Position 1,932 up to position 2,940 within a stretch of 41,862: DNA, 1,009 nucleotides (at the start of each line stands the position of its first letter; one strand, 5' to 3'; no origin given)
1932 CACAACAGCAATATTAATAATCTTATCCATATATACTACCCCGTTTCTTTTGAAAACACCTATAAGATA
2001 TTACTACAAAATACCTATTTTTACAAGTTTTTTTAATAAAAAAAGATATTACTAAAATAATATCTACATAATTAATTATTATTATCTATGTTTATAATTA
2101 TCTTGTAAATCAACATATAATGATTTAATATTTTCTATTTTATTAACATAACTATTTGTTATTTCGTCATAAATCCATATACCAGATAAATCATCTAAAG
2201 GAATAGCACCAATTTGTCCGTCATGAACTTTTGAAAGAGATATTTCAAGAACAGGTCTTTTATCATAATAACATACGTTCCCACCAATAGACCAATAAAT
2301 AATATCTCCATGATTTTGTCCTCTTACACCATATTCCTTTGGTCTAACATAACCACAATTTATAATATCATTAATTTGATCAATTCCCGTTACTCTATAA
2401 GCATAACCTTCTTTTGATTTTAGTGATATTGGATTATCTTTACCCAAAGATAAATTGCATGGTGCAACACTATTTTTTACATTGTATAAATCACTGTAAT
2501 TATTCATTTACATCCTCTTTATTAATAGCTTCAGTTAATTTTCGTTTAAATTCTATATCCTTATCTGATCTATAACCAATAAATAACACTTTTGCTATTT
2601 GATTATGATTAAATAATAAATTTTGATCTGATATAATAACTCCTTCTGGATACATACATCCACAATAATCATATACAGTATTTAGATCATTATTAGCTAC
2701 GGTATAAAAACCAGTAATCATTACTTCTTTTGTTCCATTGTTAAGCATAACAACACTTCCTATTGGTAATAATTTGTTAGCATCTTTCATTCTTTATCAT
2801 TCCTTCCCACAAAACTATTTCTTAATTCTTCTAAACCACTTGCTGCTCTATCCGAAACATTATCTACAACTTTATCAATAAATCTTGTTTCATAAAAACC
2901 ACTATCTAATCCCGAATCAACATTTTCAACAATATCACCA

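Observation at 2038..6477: Self-contained five-gene operon of orphan proteins centred on a DUF4176-like protein and a glycine-zipper-rich protein: candidate undescribed toxin/effector-immunity system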

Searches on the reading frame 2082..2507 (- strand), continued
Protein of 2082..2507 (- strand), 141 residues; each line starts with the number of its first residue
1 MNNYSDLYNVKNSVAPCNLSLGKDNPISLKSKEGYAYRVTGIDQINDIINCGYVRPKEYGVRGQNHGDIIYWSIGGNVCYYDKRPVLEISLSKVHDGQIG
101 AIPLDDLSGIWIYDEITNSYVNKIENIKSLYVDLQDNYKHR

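Call 89: find_encoding_contigs(protein=P0248, flank=5000, max_places=3)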
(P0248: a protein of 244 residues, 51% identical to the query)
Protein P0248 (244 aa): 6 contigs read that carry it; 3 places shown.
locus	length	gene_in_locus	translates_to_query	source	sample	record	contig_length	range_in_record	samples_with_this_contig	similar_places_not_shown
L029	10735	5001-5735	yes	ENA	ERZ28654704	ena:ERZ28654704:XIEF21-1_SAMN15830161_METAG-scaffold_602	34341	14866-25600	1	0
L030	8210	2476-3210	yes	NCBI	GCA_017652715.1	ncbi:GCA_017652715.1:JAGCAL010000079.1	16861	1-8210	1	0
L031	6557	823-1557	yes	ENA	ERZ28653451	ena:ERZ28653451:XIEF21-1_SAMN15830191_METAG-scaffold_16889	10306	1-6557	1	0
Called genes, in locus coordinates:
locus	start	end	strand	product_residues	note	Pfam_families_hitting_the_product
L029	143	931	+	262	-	PF00795:CN_hydrolase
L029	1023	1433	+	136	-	-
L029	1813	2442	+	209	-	PF13483:Lactamase_B_3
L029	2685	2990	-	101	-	-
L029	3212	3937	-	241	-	PF00588:SpoU_methylase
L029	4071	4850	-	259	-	PF00106:adh_short (weak), PF08659:KR, PF13561:adh_short_C2, PF00106:adh_short, PF23441:SDR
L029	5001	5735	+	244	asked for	-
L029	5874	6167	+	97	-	PF13248:Zn_ribbon_3 (weak), PF13240:Zn_Ribbon_1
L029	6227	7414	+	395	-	-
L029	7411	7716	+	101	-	-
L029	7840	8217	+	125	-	PF05014:Nuc_deoxyrib_tr (weak)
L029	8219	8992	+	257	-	PF05116:S6PP (faint), PF08282:Hydrolase_3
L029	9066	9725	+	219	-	PF03575:Peptidase_S51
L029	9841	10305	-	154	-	-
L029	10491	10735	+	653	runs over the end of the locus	-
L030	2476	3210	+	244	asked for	-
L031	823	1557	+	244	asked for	-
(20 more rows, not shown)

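Call 98: search_dna_similar(query=P0210, collection=phages, mode=protein, max_evalue=0.01, max_rows=20)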
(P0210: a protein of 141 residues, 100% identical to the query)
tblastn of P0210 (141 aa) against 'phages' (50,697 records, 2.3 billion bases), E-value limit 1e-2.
No match.

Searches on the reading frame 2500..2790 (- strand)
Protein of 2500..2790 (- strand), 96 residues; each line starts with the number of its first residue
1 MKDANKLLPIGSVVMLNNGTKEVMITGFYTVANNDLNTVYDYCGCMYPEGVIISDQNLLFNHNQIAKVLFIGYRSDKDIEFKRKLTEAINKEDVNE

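Call 3: search_protein_families(library=pfam, proteins=[window:2500-2790:-], max_evalue=1)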
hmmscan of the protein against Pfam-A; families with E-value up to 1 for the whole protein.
window:2500-2790:- (96 aa): 1 family
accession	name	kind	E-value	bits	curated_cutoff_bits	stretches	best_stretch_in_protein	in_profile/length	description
PF13780.11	DUF4176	-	1.4e-25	89.6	25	1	7-81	1-74/74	Domain of unknown function (DUF4176)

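Call 4: search_protein_families(library=ncbifam, proteins=[window:2500-2790:-], max_evalue=1)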
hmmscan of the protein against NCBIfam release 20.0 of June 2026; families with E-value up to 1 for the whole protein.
window:2500-2790:- (96 aa): 0 families

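Call 15: search_protein_families(library=phrogs, proteins=[window:2500-2790:-], max_evalue=0.1)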
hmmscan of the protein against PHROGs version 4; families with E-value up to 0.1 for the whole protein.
window:2500-2790:- (96 aa): 1 family
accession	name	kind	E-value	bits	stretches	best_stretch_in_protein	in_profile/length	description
phrog_14657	-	unknown function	6.8e-21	75.3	1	5-88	13-95/106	-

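Call 22: search_solved_structures(query=window:2500-2790:-, max_evalue=1, show_alignments=1)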
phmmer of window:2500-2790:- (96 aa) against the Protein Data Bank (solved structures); distinct sequences matched with E-value up to 1: 5.
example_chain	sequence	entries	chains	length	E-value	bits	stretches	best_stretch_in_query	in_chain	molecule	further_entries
9dcs_A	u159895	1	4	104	8.1e-13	51.4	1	5-78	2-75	DUF4176 domain-containing protein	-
3f14_A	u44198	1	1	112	0.43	13.9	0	38-66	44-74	uncharacterized NTF2-like protein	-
3kxw_A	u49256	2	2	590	0.64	13.4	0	31-66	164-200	Saframycin Mx1 synthetase B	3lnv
8pkq_A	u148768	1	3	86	0.7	13.2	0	34-60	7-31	non-specific serine/threonine protein kinase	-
1rwi_B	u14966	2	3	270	0.94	12.8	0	32-60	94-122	Serine/threonine-protein kinase pknD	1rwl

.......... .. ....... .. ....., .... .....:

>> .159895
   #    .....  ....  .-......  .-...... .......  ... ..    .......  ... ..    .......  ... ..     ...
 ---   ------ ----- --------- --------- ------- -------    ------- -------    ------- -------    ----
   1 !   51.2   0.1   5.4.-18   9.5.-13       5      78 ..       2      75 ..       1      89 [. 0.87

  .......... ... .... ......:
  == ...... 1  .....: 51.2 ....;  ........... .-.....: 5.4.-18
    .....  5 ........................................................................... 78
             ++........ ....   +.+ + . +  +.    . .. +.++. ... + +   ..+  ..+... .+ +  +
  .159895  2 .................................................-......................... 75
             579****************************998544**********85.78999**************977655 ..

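Call 85: search_protein_families(library=padloc, proteins=[window:2500-2790:-], max_evalue=0.1)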
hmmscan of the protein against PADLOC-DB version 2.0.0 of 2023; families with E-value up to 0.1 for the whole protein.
window:2500-2790:- (96 aa): 0 families

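Call 99: search_dna_similar(query=window:2500-2790:-, collection=phages, mode=protein, max_evalue=0.001, max_rows=15)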
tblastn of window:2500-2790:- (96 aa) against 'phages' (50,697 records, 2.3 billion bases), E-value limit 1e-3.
Records with a match: 8; places in all: 9; records where one place covers at least 80% of the query: 1.
Best place of each record, by identity: <60% 8.
By first word of the organism name: Streptococcus 5; Staphylococcus 2; Bacteriophage 1.
By host as written in the record: Staphylococcus aureus 2; - 1; Streptococcus suis YZDH5 1; Streptococcus suis FJNP3 1; Streptococcus suis FJNP9 1; Streptococcus suis JH1301 1; Streptococcus suis FJNP8 1.
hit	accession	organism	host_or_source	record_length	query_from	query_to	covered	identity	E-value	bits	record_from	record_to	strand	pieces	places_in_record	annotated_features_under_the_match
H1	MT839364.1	Bacteriophage sp.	human fecal samples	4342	6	96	95%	41.9%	2e-15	75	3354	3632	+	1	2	record has no annotation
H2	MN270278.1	Streptococcus phage phi-SsuYZDH5_rum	Streptococcus suis YZDH5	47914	6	81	79%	42.9%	1e-11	64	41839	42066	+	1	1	hypothetical protein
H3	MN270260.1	Streptococcus phage phi-SsuFJNP3_rum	Streptococcus suis FJNP3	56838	6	81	79%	42.9%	1e-11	64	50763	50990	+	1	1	hypothetical protein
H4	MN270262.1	Streptococcus phage phi-SsuFJNP9_rum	Streptococcus suis FJNP9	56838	6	81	79%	42.9%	1e-11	64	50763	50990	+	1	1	hypothetical protein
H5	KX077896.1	Streptococcus phage phiJH1301-2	Streptococcus suis JH1301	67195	6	81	79%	42.9%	1e-11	64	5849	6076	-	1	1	putative EsaC protein-like protein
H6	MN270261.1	Streptococcus phage phi-SsuFJNP8_rum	Streptococcus suis FJNP8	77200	7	76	73%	43.1%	4e-7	51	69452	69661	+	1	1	hypothetical protein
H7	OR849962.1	Staphylococcus phage SA 1298 Kay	Staphylococcus aureus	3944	10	83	77%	30.7%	1e-4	44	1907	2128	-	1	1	record has no annotation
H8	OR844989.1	Staphylococcus phage SA 1306 Kay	Staphylococcus aureus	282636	10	83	77%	30.7%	1e-4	44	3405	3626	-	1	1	record has no annotation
